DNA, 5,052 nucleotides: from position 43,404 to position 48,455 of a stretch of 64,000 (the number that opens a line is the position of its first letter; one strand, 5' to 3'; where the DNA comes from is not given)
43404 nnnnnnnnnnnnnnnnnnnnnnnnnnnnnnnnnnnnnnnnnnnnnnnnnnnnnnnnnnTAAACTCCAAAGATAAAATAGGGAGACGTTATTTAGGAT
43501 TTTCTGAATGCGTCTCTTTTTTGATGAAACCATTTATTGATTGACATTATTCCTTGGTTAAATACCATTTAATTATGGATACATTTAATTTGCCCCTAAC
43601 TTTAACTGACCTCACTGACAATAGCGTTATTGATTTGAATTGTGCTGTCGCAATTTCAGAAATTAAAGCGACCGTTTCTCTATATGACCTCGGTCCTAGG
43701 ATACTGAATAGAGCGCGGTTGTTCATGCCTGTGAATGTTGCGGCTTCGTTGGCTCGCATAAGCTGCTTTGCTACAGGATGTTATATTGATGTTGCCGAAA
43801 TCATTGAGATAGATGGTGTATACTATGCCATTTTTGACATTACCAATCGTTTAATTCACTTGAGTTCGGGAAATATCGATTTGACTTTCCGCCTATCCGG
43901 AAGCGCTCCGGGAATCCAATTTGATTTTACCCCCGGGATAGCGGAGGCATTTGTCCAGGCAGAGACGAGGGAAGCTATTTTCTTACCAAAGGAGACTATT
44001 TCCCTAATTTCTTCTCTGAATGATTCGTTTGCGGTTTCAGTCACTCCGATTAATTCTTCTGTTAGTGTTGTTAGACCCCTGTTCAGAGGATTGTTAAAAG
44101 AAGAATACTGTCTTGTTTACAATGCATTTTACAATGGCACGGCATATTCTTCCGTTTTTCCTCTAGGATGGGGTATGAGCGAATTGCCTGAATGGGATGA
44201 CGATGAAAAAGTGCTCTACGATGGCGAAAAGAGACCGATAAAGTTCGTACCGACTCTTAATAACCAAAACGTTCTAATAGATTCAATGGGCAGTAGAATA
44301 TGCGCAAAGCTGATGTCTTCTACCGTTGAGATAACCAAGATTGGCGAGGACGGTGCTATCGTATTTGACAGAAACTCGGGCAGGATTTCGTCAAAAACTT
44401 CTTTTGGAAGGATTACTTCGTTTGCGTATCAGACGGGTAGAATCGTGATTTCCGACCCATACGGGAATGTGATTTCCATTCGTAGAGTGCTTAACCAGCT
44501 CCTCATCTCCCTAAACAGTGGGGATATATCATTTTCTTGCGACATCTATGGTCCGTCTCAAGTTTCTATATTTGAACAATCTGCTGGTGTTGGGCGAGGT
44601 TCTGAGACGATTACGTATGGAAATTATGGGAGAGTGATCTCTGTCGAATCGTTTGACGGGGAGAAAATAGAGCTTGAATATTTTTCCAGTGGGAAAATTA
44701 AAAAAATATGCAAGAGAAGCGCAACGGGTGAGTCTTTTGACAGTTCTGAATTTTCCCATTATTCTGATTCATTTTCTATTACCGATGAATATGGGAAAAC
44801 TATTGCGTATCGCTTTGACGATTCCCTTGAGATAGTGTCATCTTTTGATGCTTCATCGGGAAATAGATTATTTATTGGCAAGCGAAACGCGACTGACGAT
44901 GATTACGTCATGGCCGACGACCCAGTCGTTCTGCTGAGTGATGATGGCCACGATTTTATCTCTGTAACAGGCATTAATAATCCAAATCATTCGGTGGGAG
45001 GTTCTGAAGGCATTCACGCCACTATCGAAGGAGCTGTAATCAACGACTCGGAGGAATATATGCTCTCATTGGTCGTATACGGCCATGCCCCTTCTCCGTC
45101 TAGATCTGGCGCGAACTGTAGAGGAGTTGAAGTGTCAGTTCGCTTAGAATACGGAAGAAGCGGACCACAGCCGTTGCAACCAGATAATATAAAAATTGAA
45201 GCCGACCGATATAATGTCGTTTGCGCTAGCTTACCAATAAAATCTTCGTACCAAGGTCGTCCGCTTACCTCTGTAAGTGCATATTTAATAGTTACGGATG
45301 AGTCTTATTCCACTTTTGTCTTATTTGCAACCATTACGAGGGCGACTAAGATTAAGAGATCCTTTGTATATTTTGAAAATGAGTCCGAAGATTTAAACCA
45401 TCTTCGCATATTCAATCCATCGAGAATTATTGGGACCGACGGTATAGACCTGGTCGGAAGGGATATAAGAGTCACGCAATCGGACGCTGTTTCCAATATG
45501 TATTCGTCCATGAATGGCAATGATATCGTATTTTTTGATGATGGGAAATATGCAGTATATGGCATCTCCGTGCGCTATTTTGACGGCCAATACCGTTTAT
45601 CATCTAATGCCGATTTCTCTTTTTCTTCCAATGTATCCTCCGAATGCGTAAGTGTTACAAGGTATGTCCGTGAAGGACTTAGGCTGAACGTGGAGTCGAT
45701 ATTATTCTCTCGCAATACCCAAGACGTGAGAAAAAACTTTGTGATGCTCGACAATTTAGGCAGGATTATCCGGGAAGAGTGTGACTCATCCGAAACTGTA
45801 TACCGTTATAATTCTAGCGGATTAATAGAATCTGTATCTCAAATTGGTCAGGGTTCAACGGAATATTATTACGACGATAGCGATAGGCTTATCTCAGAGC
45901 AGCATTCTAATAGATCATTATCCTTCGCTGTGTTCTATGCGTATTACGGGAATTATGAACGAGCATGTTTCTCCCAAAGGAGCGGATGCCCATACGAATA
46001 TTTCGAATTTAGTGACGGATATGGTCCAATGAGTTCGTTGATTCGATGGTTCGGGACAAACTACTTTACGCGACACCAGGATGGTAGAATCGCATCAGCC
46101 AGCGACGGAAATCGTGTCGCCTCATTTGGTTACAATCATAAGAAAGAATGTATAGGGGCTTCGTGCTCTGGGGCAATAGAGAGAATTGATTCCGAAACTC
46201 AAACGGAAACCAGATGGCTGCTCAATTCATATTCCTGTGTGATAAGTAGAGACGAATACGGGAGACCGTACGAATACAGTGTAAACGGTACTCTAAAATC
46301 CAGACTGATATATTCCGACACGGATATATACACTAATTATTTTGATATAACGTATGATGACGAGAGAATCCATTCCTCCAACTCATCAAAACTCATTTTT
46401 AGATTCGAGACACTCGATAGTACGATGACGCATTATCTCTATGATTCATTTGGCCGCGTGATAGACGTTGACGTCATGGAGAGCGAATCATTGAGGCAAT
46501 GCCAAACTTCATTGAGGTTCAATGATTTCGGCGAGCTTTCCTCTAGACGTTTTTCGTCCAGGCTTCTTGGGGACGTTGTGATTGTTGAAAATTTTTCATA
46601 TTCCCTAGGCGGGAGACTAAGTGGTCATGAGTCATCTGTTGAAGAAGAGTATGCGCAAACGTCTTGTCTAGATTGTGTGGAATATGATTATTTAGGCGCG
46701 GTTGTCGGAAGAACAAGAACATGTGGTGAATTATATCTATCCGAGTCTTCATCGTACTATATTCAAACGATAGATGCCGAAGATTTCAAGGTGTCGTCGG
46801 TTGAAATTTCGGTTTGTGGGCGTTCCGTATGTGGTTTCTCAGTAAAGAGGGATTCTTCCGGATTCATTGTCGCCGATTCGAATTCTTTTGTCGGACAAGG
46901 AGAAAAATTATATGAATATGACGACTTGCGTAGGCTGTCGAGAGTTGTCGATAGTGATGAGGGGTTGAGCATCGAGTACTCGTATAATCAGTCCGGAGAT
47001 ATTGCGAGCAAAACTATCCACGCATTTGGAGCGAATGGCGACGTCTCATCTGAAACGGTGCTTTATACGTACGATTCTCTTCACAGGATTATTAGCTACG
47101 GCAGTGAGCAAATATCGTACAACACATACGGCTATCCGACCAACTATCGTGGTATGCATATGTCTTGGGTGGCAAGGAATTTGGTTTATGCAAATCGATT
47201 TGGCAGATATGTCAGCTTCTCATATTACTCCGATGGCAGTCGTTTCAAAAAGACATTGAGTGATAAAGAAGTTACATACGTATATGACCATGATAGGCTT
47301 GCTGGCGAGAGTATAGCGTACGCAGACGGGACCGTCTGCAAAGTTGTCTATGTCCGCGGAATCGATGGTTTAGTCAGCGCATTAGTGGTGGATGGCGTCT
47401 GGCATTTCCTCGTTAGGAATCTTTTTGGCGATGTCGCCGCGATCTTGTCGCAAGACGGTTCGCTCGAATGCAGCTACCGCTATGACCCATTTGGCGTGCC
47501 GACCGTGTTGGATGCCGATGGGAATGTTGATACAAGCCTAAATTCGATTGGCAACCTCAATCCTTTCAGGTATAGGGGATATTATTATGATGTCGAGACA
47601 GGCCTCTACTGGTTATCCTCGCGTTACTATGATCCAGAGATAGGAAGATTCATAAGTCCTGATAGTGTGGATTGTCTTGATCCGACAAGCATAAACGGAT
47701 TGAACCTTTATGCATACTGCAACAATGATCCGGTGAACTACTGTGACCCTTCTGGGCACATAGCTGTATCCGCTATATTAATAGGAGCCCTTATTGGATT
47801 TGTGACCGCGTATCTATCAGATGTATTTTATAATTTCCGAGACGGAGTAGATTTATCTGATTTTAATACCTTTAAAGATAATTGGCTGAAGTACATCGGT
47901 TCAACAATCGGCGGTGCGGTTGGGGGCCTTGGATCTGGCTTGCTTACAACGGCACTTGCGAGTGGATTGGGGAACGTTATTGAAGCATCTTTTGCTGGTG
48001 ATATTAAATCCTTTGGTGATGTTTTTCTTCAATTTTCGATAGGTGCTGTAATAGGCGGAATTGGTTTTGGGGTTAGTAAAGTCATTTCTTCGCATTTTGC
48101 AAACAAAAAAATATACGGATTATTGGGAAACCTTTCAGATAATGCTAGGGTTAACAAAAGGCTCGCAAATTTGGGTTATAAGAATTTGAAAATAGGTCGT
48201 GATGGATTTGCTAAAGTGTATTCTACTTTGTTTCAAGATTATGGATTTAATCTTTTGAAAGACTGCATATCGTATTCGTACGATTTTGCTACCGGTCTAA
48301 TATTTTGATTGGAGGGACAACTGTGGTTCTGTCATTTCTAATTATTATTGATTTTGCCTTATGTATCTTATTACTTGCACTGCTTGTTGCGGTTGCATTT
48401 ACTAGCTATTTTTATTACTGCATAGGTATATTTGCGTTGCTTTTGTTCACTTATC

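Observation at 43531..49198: Isolated RHS/YD-repeat polymorphic toxin locus with foreign composition and no visible delivery system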

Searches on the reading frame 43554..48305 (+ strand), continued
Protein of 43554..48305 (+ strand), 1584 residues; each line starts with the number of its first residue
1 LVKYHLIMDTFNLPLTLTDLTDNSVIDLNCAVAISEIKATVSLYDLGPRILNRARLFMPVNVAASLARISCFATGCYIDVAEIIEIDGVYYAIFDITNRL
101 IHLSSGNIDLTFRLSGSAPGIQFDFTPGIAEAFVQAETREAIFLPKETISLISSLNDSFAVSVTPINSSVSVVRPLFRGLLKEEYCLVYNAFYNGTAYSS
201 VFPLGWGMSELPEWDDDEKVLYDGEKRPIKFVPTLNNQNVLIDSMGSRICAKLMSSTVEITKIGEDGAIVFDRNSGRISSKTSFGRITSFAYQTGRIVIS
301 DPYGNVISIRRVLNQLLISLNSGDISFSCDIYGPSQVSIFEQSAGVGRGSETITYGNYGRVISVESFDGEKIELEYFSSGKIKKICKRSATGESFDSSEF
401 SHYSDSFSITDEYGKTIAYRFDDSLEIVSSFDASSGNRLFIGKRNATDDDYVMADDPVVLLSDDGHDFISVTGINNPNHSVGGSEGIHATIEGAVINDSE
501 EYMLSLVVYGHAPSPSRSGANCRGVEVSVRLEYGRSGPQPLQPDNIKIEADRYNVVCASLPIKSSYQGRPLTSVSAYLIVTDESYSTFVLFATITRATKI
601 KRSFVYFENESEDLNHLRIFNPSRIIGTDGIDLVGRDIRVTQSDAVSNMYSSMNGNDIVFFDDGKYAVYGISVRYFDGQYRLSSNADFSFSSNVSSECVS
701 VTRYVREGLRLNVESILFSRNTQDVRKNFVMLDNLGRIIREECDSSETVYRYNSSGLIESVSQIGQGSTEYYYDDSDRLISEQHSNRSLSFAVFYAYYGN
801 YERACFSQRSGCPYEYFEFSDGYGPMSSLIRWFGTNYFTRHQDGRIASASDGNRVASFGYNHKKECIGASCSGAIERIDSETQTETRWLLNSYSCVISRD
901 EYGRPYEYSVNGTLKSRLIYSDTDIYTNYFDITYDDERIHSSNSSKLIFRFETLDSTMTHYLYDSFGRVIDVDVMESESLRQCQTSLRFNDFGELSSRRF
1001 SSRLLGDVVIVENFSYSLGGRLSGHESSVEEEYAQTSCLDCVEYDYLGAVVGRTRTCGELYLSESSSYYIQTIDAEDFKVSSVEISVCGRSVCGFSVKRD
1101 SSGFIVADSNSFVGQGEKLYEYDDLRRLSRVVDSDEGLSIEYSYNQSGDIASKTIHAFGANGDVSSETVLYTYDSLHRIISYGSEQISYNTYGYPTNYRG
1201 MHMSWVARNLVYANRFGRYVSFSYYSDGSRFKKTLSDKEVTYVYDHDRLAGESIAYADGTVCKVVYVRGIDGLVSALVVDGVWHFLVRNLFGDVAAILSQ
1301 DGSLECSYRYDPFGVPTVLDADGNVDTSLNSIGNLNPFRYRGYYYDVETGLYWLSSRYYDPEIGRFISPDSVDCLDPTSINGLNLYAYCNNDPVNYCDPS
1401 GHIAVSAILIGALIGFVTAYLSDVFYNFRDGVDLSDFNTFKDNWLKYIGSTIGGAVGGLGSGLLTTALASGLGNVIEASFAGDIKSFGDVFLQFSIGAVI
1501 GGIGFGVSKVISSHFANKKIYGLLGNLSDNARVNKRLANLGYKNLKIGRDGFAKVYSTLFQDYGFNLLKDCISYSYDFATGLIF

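Call 77: search_protein_families(library=pfam, proteins=[L015:754-2133:+, L015:2382-3296:+, L015:3342-4601:+, L015:4749-5351:+, L015:5647-6201:+, L015:6674-10930:+, L015:11178-11972:+, L015:11991-13919:+, L015:13979-14851:+, L015:15746-16978:+], max_evalue=0.001)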
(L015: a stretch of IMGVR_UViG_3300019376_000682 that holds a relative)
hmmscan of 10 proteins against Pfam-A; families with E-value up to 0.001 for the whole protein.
L015:754-2133:+ (460 aa): 14 families
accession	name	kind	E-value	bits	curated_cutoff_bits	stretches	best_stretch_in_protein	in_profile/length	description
PF12002.13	MgsA_C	-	4.1e-66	222.4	27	1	294-458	1-166/167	MgsA AAA+ ATPase C terminal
PF16193.11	AAA_assoc_2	-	6.4e-24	84.5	34.3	1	214-293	2-81/81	AAA C-terminal domain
PF00004.35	AAA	-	1.1e-12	49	21.2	1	82-187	1-125/131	ATPase family associated with various cellular activities (AAA)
PF05496.18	RuvB_N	-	2.8e-10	40.6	27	1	49-167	1-117/159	Holliday junction DNA helicase RuvB P-loop domain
PF07728.20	AAA_5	-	1.4e-07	32.1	22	1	81-171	1-103/139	AAA domain (dynein-related subfamily)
PF14532.12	Sigma54_activ_2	-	4e-07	30.8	25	1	83-171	25-109/138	Sigma-54 interaction domain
PF00158.32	Sigma54_activat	-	4.5e-07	30.1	20.2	0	125-171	84-130/168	Sigma-54 interaction domain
PF01078.27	Mg_chelatase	-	2.2e-06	27.7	20.3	0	54-103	2-46/207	Magnesium chelatase, subunit ChlI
PF13173.12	AAA_14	-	3.5e-06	27.5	27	1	82-194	5-124/129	AAA domain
PF13401.12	AAA_22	-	9.7e-05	23.1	27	0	82-125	8-52/130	AAA domain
PF13191.12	AAA_16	-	0.00012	23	32.6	0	74-102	19-48/167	AAA ATPase domain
PF07724.20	AAA_2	-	0.00046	20.7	27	0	80-164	4-105/166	AAA domain (Cdc48 subfamily)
PF00005.33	ABC_tran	-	0.00053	21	25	1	83-135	15-69/137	ABC transporter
PF06068.19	TIP49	-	0.00086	19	23.8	0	54-120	23-93/347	TIP49 P-loop domain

L015:2382-3296:+ (305 aa): 2 families
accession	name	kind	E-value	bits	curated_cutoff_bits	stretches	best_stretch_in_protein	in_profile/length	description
PF00497.25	SBP_bac_3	-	1.8e-25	89.7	26.4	1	52-293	1-123/132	Bacterial extracellular solute-binding proteins, family 3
PF10613.14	Lig_chan-Glu_bd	-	1.2e-07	32.2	30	1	61-154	11-111/115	Ligated ion channel L-glutamate- and glycine-binding site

L015:3342-4601:+ (420 aa): 1 family
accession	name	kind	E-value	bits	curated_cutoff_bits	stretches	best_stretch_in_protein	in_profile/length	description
PF00528.27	BPD_transp_1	-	3e-20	73.2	26.4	1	227-409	13-182/184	Binding-protein-dependent transport system inner membrane component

L015:4749-5351:+ (201 aa): 3 families
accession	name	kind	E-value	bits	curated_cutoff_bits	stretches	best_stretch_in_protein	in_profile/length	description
PF00005.33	ABC_tran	-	8.5e-24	85.1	25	1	4-123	30-137/137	ABC transporter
PF02463.25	SMC_N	-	9.1e-06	25.7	40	1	66-162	135-207/220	RecF/RecN/SMC N terminal domain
PF13304.12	AAA_21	-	9.7e-06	26.3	27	1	103-154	249-300/304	AAA domain, putative AbiEii toxin, Type IV TA system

L015:5647-6201:+ (185 aa): 4 families
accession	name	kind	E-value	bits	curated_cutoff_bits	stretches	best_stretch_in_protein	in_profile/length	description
PF08281.18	Sigma70_r4_2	-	4.8e-06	26.6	25.7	1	125-168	2-46/54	Sigma-70, region 4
PF00196.25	GerE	-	0.00013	22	23.5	1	139-177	8-46/57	Bacterial regulatory proteins, luxR family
PF25787.1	HTH_SB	-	0.00018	21.7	43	1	139-167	13-41/53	Sleeping Beauty transposase HTH domain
PF04545.22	Sigma70_r4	-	0.00031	20.6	24.1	0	130-178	1-50/50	Sigma-70, region 4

L015:6674-10930:+ (1419 aa): 1 family
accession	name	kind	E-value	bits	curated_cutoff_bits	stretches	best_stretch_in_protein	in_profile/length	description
PF05593.20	RHS_repeat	-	2.5e-14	53.7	22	0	1134-1165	1-33/38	RHS Repeat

L015:11178-11972:+ (265 aa): 0 families

L015:11991-13919:+ (643 aa): 1 family
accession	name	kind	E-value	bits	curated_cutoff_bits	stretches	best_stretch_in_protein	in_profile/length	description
PF00082.27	Peptidase_S8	-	5.4e-45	154.4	21.8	1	175-402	3-274/288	Subtilase family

L015:13979-14851:+ (291 aa): 1 family
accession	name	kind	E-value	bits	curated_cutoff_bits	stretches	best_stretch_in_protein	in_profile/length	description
PF08279.18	HTH_11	-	6.5e-06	26.4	25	1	56-101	3-46/55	HTH domain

L015:15746-16978:+ (411 aa): 1 family
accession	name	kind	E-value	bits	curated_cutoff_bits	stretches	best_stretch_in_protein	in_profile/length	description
PF18555.7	MobL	-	1.5e-27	97.1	28.5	1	7-367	14-376/383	MobL relaxases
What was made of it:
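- L015 looks like an integrative element rather than a phage (call 77).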

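Call 90: search_protein_families(library=ncbifam, proteins=[L015:6674-10930:+], max_evalue=1)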
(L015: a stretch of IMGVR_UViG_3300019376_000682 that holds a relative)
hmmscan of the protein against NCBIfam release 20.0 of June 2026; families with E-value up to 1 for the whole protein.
L015:6674-10930:+ (1419 aa): 2 families
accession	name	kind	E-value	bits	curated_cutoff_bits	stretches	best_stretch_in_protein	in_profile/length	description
TIGR03696.1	Rhs_assc_core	domain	8.7e-17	61.4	32.5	1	1334-1418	1-68/76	RHS repeat-associated core domain-containing protein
TIGR01643.1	YD_repeat_2x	repeat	1.9e-06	28.2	15.8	1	1134-1166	1-34/42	YD repeat-containing protein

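Call 103: search_protein_families(library=pfam, proteins=[L021:5129-11395:+], max_evalue=0.01)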
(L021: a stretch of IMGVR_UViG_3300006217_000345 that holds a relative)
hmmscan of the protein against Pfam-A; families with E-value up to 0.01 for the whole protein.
L021:5129-11395:+ (2089 aa): 1 family
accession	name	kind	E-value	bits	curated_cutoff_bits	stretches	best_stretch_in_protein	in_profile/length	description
PF05593.20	RHS_repeat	-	1.1e-21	77.1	22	2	1085-1120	1-36/38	RHS Repeat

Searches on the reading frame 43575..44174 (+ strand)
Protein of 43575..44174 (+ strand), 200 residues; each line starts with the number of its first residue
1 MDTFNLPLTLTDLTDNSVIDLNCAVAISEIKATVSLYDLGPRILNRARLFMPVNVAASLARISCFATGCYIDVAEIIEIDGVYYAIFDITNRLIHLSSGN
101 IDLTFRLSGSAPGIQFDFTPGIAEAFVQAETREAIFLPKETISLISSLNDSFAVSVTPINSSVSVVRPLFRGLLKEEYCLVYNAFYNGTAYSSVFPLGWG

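Call 80: search_protein_families(library=pfam, alignment_id=A5, max_evalue=10)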
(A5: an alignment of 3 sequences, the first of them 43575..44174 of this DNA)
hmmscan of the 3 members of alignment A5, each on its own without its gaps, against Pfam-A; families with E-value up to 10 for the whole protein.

A. member 1, window:43575-44174:+ (200 aa): 0 families

B. families by the number of members that match (of 3 scanned): 1 family
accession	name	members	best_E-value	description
PF01507.26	PAPS_reduct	1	0.14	Phosphoadenosine phosphosulfate reductase domain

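Call 89: search_solved_structures(query=A5, max_evalue=10)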
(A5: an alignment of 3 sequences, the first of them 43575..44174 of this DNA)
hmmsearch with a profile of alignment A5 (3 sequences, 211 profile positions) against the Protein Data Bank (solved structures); distinct sequences matched with E-value up to 10: 0.
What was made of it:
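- Tried and rejected: The PDB profile search found nothing (call 89).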

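Call 90: search_protein_families(library=ncbifam, proteins=[window:43575-44174:+], max_evalue=1)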
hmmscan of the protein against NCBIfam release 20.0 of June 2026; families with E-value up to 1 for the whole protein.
window:43575-44174:+ (200 aa): 0 families

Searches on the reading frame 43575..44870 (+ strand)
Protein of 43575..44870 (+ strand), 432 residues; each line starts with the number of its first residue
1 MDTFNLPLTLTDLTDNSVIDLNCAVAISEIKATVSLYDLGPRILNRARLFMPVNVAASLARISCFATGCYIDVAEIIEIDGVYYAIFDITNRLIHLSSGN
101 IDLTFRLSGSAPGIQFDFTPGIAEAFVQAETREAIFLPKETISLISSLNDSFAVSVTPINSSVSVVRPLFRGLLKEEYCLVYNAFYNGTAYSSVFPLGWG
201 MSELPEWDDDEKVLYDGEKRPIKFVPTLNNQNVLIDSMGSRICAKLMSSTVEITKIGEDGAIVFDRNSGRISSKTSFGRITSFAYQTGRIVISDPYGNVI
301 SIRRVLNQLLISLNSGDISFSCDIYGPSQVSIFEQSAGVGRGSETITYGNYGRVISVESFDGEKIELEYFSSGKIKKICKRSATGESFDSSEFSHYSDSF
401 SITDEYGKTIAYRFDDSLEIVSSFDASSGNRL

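Call 82: find_related_loci(query=A6, collection=metagenome_contigs, flank=10000)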
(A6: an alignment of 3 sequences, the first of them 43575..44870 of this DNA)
Query A6 (432 aa) in metagenome_contigs; peptide patterns used: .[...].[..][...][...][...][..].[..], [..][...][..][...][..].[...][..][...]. (x = any residue, [..] = any of these).
393 stretches matched a pattern, but none encodes a relative of the query by tblastn (E <= 1e-3).
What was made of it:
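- Tried and rejected: The metagenome DNA scan found nothing (call 82).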

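Call 105: find_homologous_proteins(query=A6, max_evalue=0.01)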
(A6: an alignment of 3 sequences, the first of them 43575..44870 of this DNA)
Query A6 (3 sequences): 8000 candidates shared short words with the query, none scored E <= 0.01.
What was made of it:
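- Tried and rejected: Low-complexity words probably swamped the candidates (call 105).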
